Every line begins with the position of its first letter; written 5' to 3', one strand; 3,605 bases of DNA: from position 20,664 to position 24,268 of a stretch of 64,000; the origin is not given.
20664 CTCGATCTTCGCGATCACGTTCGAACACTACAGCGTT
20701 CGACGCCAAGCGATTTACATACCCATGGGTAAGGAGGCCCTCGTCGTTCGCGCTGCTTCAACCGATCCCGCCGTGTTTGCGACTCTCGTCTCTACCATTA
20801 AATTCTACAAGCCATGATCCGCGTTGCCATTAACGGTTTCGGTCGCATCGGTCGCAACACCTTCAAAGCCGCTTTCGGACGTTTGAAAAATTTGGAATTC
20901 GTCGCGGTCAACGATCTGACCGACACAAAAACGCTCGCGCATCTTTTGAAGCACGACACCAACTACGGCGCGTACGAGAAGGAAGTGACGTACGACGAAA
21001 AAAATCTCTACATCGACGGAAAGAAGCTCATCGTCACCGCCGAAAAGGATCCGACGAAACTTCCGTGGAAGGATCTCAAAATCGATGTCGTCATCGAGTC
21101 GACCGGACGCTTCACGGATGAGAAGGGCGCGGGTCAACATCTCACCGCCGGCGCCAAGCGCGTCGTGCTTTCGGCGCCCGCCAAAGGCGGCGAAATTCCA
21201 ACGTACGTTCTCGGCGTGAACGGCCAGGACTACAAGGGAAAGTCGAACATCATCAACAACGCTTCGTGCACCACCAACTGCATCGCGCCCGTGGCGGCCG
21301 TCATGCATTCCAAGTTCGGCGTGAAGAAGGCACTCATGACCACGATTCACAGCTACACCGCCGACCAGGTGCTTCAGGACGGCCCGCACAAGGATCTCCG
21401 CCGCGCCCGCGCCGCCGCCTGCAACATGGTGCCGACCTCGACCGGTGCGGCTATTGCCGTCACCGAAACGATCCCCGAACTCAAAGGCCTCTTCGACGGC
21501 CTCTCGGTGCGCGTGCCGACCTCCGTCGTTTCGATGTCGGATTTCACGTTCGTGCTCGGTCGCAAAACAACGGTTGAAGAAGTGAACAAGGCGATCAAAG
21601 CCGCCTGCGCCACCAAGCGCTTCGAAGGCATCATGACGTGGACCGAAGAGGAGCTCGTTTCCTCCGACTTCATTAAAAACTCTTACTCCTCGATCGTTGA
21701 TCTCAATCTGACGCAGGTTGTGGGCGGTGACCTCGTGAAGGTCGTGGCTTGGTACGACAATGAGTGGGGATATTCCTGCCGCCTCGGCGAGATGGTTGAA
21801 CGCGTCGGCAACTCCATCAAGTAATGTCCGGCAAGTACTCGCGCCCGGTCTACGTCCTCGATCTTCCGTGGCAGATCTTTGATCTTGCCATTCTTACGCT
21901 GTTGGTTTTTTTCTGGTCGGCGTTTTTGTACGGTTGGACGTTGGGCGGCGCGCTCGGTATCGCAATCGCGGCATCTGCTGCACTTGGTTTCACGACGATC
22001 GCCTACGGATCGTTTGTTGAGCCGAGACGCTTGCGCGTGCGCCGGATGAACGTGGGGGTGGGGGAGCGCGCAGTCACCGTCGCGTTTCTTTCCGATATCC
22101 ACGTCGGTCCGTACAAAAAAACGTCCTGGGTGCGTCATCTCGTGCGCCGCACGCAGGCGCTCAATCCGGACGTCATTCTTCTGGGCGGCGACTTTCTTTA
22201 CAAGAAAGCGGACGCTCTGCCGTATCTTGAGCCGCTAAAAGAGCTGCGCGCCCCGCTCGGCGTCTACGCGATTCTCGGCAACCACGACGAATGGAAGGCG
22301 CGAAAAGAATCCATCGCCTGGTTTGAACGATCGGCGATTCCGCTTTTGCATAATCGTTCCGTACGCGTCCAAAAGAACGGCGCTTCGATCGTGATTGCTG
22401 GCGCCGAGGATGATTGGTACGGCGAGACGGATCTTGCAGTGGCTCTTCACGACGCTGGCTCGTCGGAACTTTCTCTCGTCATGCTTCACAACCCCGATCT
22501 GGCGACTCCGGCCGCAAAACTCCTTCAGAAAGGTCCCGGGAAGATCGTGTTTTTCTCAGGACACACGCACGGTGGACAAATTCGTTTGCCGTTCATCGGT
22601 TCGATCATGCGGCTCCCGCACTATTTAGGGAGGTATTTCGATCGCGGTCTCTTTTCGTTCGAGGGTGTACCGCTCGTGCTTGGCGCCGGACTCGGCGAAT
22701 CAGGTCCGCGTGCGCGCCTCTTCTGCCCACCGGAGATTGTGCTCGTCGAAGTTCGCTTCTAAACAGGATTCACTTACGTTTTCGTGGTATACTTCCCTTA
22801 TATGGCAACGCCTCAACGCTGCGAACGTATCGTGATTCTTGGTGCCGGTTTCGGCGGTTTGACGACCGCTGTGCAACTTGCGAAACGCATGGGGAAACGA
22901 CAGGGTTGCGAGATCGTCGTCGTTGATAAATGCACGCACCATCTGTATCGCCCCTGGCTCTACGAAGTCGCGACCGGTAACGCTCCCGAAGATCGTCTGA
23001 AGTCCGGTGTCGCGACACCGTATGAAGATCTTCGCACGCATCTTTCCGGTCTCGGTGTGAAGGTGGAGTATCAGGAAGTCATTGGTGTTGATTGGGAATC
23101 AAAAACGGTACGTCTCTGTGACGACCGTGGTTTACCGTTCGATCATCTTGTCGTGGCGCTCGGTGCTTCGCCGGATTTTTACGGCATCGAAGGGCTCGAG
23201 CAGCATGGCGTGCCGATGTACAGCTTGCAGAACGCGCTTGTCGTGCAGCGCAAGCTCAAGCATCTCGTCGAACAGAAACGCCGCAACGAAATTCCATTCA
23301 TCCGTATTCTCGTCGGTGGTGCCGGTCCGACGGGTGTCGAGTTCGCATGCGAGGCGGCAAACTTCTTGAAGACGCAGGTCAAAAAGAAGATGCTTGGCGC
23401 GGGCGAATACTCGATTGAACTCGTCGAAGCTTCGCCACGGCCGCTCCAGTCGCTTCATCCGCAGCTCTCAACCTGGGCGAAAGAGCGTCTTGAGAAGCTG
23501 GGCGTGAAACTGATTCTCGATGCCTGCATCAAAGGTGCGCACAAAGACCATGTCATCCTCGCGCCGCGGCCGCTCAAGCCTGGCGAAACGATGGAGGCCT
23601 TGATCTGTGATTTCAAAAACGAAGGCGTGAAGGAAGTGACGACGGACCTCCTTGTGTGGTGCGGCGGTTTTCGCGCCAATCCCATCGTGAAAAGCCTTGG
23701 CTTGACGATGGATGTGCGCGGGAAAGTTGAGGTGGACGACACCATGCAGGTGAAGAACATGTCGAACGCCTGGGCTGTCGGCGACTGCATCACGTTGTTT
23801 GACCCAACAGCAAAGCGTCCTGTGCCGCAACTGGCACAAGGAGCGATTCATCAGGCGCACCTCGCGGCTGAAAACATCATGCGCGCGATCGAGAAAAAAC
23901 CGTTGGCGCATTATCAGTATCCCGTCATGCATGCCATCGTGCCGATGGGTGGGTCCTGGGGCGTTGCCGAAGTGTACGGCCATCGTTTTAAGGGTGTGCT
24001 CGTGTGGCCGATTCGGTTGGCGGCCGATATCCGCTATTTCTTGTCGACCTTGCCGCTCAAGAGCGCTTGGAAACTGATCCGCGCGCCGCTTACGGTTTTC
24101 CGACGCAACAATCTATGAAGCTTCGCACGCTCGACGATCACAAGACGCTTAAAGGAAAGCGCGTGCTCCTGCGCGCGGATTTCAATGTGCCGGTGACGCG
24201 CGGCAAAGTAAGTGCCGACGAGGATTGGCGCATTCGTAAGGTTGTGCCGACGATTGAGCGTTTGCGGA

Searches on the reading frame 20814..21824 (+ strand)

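Call 105: search_protein_families(library=pfam, proteins=[window:20814-21824:+], max_evalue=0.00001)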
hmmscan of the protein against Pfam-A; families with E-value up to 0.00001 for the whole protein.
window:20814-21824:+ (336 aa): 2 families
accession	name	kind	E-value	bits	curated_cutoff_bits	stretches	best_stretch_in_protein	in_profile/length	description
PF02800.25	Gp_dh_C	-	3.1e-59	199.5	24.4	1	157-314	1-158/158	Glyceraldehyde 3-phosphate dehydrogenase, C-terminal domain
PF00044.30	Gp_dh_N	-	3e-36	124.2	31.7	1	2-102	1-100/101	Glyceraldehyde 3-phosphate dehydrogenase, NAD binding domain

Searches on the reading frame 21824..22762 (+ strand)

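Call 105: search_protein_families(library=pfam, proteins=[window:21824-22762:+], max_evalue=0.00001)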
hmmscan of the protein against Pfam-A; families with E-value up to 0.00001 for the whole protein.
window:21824-22762:+ (312 aa): 2 families
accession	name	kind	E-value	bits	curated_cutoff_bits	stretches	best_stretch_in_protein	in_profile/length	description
PF00149.33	Metallophos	-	6.3e-14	53.3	21.5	1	85-250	2-190/191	Calcineurin-like phosphoesterase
PF12850.12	Metallophos_2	-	1.8e-09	38.2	27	1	86-250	3-118/154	Calcineurin-like phosphoesterase superfamily domain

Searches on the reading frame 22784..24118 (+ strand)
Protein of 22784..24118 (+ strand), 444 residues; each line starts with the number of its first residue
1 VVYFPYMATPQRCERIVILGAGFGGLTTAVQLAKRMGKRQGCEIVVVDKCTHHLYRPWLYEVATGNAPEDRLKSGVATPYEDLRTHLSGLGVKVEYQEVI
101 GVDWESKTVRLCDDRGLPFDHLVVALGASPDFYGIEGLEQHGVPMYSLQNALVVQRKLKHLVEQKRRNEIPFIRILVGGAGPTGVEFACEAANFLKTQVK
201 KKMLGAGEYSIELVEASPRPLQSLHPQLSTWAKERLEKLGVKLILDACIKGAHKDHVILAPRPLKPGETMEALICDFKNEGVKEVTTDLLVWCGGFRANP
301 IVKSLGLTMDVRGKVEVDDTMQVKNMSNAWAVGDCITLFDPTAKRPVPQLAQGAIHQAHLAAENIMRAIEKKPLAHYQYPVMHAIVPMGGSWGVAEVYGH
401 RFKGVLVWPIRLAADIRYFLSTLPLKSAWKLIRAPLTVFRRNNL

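Call 105: search_protein_families(library=pfam, proteins=[window:22784-24118:+], max_evalue=0.00001)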
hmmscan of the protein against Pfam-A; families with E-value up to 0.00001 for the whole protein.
window:22784-24118:+ (444 aa): 3 families
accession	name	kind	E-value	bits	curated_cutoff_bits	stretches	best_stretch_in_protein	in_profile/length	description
PF07992.20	Pyr_redox_2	-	2.7e-46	158.8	26.1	1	15-358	2-291/291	Pyridine nucleotide-disulphide oxidoreductase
PF00070.33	Pyr_redox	-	2.2e-09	38.1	22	1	174-255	1-69/82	Pyridine nucleotide-disulphide oxidoreductase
PF01266.30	DAO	-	1.8e-06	28.2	27.9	0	15-49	1-30/353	FAD dependent oxidoreductase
